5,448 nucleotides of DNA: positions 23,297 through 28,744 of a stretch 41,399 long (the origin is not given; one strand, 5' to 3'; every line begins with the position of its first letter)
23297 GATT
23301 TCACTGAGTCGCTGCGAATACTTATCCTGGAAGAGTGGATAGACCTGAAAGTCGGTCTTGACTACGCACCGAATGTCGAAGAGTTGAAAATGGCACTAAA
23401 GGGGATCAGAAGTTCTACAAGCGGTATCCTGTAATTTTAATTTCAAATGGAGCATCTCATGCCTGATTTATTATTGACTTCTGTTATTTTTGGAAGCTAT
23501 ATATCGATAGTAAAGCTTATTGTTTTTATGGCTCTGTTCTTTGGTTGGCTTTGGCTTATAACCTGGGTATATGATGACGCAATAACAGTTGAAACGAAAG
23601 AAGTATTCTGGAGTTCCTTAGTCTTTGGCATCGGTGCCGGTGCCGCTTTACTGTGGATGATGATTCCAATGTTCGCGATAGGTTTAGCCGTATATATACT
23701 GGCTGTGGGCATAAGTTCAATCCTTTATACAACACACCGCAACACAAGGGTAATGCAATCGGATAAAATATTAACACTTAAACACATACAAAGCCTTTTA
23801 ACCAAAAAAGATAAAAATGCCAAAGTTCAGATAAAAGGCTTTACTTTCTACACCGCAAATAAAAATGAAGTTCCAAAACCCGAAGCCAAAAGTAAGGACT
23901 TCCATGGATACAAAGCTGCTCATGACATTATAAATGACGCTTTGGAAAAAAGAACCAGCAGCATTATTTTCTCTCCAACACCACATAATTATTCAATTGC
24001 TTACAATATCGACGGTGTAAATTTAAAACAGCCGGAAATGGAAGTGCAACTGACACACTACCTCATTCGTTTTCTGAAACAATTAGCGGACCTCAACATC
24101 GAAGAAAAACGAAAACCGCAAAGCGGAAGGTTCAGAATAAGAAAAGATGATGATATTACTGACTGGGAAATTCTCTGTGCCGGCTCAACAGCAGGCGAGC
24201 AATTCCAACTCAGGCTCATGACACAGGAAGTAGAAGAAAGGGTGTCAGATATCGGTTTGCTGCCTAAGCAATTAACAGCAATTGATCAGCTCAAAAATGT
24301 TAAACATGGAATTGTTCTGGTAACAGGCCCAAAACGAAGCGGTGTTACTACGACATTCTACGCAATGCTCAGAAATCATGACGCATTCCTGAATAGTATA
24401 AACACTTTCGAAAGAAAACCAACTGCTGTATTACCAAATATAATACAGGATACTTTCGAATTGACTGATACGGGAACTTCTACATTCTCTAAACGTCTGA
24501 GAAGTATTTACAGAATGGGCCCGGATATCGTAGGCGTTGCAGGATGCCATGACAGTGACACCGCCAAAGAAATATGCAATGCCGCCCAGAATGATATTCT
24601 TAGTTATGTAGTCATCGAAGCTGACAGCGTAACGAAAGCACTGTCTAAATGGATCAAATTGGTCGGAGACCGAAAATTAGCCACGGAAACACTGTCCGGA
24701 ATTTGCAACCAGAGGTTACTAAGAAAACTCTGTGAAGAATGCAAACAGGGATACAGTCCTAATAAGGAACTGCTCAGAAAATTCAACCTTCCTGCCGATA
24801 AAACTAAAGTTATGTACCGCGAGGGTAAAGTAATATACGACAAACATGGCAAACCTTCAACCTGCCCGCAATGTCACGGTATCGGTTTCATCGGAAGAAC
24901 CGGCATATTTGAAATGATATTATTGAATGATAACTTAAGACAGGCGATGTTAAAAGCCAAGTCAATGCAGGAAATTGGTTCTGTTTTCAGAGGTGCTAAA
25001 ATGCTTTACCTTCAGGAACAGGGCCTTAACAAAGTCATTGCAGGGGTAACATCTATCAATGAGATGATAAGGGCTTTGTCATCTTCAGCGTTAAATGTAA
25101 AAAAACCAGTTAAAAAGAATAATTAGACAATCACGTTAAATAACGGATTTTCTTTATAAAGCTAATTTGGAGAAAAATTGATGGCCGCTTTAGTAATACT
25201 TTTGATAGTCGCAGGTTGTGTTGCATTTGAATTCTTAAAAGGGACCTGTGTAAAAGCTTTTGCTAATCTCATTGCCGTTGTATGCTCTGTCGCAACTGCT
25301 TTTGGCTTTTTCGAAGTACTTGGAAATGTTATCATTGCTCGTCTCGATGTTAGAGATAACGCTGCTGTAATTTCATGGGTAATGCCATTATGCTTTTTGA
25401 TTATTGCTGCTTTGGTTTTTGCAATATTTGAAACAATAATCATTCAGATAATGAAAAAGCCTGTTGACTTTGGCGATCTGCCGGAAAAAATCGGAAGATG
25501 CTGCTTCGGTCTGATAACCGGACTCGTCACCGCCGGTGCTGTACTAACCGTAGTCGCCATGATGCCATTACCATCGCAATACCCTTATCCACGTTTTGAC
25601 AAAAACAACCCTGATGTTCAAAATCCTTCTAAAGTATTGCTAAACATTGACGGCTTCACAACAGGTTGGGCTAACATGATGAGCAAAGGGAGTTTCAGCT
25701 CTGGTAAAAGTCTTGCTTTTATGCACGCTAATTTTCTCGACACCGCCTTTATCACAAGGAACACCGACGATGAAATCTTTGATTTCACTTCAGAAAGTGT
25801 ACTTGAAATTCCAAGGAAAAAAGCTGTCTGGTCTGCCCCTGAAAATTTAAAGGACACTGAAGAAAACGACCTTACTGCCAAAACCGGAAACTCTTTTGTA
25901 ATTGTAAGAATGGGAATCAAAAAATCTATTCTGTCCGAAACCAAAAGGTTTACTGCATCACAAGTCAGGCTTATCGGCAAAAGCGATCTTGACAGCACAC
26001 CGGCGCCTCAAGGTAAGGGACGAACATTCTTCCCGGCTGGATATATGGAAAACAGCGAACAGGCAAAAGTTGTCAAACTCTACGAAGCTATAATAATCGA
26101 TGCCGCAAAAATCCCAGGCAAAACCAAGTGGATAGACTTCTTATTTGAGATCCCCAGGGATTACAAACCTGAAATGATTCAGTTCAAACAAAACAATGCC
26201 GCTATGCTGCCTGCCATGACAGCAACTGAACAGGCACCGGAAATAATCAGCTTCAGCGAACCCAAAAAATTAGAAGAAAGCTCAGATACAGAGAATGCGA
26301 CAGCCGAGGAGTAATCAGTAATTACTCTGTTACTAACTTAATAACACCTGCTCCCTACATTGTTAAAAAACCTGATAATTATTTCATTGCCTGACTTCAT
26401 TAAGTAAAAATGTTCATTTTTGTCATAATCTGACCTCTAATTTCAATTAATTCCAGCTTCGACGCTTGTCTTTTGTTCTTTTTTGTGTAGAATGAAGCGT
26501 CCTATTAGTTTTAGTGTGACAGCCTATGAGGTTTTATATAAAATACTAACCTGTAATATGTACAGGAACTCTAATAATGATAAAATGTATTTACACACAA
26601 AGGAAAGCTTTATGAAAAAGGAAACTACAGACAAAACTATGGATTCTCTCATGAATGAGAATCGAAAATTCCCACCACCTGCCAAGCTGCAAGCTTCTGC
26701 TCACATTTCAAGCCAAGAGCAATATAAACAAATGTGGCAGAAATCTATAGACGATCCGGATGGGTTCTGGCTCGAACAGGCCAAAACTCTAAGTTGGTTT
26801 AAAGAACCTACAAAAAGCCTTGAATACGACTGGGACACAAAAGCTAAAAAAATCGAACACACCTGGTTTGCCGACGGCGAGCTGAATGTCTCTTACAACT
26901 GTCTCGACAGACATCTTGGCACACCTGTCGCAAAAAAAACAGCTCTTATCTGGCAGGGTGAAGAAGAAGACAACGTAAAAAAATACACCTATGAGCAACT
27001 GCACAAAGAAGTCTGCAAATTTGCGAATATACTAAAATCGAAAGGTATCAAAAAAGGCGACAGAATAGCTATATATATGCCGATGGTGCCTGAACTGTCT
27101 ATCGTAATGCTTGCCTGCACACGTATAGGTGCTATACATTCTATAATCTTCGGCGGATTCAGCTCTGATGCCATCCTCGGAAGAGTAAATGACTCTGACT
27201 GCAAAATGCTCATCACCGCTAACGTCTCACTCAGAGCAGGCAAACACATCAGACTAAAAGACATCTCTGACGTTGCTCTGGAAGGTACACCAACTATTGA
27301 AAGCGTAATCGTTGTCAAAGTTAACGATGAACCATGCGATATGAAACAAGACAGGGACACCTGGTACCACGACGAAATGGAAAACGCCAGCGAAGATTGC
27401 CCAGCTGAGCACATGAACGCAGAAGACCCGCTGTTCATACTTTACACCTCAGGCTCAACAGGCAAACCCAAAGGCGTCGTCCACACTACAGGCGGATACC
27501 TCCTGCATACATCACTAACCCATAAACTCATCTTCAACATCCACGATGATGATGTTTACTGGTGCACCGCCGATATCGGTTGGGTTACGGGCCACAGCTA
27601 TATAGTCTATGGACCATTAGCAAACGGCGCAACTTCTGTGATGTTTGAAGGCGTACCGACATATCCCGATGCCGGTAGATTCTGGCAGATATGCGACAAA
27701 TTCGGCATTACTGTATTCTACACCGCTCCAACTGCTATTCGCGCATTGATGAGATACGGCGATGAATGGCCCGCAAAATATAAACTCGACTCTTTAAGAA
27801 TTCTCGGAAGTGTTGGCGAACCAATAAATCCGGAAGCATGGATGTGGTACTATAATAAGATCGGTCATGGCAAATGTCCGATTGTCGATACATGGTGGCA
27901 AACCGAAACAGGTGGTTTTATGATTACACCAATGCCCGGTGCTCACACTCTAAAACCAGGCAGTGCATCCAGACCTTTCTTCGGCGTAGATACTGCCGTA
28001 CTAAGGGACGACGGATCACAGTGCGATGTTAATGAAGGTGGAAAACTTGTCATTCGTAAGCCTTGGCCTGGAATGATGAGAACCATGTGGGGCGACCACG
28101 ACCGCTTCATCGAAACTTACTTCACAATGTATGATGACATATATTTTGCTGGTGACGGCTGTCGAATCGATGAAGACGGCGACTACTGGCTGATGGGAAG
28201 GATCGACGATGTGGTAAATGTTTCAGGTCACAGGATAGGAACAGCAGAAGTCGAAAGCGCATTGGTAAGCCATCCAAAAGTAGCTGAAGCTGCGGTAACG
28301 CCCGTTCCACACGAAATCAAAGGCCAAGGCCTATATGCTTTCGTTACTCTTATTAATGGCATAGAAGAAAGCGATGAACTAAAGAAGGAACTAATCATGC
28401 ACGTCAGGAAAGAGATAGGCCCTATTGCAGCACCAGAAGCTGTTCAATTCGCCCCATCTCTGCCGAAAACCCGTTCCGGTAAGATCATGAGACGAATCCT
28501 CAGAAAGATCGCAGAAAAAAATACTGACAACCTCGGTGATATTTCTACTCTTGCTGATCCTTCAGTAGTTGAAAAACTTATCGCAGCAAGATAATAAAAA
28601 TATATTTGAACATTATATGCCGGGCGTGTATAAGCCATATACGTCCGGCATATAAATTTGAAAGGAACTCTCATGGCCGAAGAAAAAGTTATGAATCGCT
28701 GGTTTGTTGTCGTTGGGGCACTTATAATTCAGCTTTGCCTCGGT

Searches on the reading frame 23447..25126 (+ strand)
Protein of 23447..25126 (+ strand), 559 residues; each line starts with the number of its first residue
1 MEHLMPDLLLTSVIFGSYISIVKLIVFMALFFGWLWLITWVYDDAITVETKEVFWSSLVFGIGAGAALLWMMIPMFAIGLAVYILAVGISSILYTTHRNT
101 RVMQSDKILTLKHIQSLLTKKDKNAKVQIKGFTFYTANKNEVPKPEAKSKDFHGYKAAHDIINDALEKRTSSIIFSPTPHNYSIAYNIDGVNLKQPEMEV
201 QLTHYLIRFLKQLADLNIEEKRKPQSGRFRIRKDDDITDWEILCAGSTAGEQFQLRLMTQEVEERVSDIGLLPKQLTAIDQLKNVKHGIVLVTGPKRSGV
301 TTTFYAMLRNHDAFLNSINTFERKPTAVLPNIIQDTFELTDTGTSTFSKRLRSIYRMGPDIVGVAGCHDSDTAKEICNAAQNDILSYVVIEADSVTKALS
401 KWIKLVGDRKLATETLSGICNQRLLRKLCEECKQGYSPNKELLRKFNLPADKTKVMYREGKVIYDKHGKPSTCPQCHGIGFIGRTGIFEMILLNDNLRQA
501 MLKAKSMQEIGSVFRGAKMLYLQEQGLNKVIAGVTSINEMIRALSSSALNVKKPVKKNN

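Call 48: search_protein_families(library=pfam, proteins=[window:23447-25126:+], max_evalue=0.00001)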
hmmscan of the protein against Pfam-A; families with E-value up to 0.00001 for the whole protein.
window:23447-25126:+ (559 aa): 1 family
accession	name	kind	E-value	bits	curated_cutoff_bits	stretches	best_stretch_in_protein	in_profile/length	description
PF00437.27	T2SSE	-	3.9e-51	174.3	24.9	1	158-542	12-370/370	Type II/IV secretion system protein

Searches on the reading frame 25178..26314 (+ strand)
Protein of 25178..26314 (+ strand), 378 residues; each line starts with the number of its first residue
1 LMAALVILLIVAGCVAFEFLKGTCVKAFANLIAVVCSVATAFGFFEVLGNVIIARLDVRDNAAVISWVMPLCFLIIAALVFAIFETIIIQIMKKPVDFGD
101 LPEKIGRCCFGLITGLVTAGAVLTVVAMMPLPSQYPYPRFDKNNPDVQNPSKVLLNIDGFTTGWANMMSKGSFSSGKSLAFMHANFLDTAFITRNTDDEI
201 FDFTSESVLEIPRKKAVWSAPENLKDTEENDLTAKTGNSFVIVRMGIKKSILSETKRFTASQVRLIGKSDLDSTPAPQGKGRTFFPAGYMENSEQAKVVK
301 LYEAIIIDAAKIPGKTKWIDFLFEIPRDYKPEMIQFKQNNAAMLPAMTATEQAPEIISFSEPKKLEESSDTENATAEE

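Call 49: search_protein_families(library=pfam, proteins=[window:25178-26314:+], max_evalue=0.00001)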
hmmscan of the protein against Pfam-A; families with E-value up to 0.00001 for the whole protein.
window:25178-26314:+ (378 aa): 1 family
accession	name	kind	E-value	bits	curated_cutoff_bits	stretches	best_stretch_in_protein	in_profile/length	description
PF02674.22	Colicin_V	-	4.1e-06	27.3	29.3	1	5-134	3-126/144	Colicin V production protein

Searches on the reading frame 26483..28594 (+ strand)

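Call 49: search_protein_families(library=pfam, proteins=[window:26483-28594:+], max_evalue=0.00001)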
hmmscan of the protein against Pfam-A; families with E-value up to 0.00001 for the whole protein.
window:26483-28594:+ (703 aa): 3 families
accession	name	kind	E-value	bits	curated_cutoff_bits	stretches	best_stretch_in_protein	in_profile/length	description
PF00501.34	AMP-binding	-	1.5e-88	297.7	29.9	1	151-535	10-383/384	AMP-binding enzyme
PF13193.12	AMP-binding_C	-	1.5e-27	96.8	24.5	1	589-667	1-76/76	AMP-binding enzyme C-terminal domain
PF16177.11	ACAS_N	-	5.6e-19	68.1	27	1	81-140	1-55/55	Acetyl-coenzyme A synthetase N-terminus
